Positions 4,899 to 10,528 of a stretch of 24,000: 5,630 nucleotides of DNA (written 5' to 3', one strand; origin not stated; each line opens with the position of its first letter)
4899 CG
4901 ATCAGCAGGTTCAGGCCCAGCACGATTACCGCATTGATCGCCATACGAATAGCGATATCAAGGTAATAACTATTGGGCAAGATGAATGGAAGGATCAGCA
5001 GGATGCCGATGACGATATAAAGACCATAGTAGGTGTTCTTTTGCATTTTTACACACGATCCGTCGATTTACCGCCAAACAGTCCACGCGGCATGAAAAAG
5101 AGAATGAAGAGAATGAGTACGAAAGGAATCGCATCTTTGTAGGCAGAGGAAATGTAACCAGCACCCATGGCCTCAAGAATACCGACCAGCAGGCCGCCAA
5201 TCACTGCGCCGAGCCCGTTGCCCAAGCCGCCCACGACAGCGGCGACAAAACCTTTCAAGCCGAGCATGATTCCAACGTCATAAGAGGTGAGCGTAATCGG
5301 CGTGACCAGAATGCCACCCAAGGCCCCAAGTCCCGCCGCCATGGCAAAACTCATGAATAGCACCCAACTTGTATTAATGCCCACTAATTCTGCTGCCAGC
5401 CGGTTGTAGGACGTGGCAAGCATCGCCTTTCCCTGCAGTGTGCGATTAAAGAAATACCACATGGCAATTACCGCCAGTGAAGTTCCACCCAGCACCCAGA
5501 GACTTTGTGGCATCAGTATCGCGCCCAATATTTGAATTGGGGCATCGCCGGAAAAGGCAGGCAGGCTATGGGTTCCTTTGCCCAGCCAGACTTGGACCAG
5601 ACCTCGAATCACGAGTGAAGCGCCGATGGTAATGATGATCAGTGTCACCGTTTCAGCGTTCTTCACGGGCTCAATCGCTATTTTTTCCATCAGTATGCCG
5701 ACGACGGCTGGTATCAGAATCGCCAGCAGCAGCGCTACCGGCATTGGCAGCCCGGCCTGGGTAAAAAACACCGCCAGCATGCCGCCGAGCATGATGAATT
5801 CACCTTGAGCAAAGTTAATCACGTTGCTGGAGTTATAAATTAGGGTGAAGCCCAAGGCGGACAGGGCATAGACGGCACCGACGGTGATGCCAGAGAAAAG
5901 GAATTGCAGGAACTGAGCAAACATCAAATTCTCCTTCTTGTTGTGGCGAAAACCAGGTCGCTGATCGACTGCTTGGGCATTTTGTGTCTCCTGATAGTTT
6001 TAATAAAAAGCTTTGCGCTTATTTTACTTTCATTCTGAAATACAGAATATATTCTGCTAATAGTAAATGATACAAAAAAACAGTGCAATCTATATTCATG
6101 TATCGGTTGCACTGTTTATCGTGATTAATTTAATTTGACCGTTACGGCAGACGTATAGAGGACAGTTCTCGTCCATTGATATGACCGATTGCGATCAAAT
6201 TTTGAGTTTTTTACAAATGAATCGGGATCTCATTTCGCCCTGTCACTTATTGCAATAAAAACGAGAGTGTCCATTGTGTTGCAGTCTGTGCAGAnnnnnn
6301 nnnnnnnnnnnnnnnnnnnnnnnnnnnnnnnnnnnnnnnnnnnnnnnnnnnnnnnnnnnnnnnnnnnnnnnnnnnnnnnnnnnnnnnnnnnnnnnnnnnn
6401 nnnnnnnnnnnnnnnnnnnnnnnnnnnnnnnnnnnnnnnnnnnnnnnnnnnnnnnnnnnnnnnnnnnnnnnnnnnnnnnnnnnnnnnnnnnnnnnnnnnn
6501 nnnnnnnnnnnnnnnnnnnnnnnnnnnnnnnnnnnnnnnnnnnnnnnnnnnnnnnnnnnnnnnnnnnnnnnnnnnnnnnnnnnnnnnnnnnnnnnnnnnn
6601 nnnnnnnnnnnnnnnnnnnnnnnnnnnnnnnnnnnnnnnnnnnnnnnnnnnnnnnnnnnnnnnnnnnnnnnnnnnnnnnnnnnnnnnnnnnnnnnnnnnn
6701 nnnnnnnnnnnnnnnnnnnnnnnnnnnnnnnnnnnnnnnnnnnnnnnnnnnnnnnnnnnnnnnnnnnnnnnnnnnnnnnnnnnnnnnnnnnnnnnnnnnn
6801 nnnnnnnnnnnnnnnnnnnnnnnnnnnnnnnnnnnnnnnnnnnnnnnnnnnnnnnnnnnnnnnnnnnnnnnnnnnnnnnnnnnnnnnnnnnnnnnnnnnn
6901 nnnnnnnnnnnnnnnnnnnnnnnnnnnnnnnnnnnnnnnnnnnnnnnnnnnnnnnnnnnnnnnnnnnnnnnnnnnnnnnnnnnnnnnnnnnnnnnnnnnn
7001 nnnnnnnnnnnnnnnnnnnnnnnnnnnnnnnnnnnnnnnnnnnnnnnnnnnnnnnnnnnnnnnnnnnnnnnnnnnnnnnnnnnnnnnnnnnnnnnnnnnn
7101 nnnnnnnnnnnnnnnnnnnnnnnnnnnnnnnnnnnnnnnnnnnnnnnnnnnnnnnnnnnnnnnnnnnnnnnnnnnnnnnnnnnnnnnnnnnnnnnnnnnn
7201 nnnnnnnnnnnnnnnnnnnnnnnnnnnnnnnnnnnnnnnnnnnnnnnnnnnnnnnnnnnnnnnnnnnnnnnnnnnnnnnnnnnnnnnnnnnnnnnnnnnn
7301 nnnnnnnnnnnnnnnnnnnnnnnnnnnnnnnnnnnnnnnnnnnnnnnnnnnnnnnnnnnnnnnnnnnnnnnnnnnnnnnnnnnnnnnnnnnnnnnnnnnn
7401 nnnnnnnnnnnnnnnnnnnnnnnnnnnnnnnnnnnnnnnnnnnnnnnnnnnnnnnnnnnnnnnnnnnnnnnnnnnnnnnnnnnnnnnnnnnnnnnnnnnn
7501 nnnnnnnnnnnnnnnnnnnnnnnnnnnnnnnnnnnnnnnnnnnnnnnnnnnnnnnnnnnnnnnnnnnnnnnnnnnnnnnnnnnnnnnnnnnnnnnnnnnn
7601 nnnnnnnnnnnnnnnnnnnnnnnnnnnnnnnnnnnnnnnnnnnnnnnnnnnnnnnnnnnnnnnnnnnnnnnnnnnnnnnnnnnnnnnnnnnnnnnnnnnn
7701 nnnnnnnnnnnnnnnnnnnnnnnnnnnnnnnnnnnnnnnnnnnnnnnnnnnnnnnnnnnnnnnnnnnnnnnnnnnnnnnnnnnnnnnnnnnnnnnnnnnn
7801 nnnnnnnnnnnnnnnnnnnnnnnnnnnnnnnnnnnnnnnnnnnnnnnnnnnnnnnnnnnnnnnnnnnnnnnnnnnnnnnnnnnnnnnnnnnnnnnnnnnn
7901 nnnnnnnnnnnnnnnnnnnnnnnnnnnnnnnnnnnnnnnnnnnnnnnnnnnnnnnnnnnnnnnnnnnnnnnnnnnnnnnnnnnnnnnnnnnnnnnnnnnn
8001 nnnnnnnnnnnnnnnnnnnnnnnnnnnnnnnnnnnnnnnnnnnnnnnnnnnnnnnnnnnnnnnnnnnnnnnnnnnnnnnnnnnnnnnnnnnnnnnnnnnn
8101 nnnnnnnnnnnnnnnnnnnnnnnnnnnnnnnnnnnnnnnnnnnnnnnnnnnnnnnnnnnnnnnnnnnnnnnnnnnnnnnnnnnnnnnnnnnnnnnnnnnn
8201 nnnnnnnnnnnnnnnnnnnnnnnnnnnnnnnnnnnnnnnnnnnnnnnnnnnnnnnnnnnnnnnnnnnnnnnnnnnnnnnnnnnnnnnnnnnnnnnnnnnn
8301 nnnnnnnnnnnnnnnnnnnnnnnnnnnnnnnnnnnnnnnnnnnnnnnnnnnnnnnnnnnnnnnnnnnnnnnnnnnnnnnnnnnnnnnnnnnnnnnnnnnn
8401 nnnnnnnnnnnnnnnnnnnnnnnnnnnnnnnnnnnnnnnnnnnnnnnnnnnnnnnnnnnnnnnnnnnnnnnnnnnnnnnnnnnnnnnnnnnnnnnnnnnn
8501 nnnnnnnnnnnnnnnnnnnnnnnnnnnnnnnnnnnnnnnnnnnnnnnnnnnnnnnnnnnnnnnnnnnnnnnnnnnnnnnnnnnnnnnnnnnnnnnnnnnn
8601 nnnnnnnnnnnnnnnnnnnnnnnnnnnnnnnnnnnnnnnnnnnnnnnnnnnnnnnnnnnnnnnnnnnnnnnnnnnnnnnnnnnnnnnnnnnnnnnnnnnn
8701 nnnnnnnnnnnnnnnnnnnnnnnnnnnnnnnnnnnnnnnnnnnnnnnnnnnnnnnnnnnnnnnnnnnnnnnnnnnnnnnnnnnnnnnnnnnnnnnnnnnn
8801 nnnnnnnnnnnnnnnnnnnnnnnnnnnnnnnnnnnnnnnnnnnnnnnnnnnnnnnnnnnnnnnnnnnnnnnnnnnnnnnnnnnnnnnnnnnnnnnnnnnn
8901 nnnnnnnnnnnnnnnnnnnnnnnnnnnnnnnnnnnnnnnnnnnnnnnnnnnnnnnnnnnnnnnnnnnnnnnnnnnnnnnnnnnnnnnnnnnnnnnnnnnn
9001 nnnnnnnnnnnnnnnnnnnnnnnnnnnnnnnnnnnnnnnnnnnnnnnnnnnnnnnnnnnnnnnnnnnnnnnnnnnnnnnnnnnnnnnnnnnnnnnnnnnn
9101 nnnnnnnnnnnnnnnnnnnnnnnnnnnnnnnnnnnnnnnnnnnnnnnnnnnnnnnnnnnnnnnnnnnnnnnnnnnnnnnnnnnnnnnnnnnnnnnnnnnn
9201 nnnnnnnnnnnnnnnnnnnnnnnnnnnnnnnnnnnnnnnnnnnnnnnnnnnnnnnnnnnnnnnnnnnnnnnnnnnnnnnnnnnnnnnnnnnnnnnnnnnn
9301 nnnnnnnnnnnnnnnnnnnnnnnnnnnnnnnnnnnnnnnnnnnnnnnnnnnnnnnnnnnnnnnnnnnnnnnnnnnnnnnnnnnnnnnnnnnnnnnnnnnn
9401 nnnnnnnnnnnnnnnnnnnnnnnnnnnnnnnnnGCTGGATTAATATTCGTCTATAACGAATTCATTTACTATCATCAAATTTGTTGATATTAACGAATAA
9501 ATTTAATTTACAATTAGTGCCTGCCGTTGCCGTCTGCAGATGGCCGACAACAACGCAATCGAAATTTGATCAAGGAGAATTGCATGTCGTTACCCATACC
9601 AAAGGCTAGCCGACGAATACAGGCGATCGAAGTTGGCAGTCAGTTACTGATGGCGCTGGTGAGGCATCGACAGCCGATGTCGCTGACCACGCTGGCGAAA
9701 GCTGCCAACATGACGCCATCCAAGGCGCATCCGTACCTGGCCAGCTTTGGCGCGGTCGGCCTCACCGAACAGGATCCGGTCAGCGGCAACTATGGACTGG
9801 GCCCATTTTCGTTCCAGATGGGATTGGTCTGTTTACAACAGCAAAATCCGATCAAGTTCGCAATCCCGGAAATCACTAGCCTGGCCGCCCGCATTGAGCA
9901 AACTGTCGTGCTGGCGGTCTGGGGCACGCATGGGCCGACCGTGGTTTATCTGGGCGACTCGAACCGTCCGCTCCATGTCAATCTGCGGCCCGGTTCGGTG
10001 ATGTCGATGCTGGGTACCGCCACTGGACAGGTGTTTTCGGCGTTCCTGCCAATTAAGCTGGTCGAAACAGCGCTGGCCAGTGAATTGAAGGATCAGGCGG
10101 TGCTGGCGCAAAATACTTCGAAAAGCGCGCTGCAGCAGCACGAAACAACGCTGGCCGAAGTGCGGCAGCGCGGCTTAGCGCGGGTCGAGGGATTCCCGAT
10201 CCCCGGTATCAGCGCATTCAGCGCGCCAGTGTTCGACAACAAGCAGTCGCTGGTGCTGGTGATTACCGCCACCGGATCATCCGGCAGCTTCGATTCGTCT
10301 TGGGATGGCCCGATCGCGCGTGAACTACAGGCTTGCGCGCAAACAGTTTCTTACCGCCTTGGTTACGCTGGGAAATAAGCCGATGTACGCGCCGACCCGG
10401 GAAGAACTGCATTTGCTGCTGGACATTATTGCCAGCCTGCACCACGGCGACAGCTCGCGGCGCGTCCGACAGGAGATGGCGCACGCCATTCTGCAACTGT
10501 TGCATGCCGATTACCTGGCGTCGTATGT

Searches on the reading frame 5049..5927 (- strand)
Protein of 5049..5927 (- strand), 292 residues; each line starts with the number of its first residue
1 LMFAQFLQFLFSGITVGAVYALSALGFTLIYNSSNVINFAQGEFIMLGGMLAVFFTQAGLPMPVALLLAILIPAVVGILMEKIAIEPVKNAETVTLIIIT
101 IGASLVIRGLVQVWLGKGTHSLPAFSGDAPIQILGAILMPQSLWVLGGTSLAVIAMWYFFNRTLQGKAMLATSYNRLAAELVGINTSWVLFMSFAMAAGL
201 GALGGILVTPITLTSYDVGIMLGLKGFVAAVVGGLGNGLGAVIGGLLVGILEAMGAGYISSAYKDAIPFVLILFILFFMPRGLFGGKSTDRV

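Call 27: search_protein_families(library=pfam, proteins=[window:5049-5927:-], max_evalue=0.00001)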
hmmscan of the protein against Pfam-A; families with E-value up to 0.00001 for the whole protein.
window:5049-5927:- (292 aa): 1 family
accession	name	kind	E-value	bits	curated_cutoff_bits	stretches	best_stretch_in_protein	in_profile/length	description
PF02653.21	BPD_transp_2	-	3.9e-34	118.5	26.8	1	10-276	2-269/269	Branched-chain amino acid transport system / permease component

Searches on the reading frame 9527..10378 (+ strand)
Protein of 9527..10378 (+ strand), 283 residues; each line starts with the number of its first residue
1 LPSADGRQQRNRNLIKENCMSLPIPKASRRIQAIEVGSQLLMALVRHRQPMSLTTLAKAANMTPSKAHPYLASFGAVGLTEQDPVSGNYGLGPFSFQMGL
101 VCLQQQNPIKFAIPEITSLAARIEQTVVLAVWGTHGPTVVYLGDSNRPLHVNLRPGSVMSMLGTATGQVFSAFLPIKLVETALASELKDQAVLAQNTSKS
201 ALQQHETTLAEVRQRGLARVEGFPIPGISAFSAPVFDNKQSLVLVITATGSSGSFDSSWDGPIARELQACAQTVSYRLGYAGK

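Call 27: search_protein_families(library=pfam, proteins=[window:9527-10378:+], max_evalue=0.00001)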
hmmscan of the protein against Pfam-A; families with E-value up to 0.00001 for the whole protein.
window:9527-10378:+ (283 aa): 2 families
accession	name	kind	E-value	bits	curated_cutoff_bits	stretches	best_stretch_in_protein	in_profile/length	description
PF01614.24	IclR_C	-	3.5e-14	53.2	24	1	103-275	4-173/174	Bacterial transcriptional regulator IclR C-terminal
PF09339.16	HTH_IclR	-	2.5e-08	34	22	1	34-84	2-52/52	IclR helix-turn-helix domain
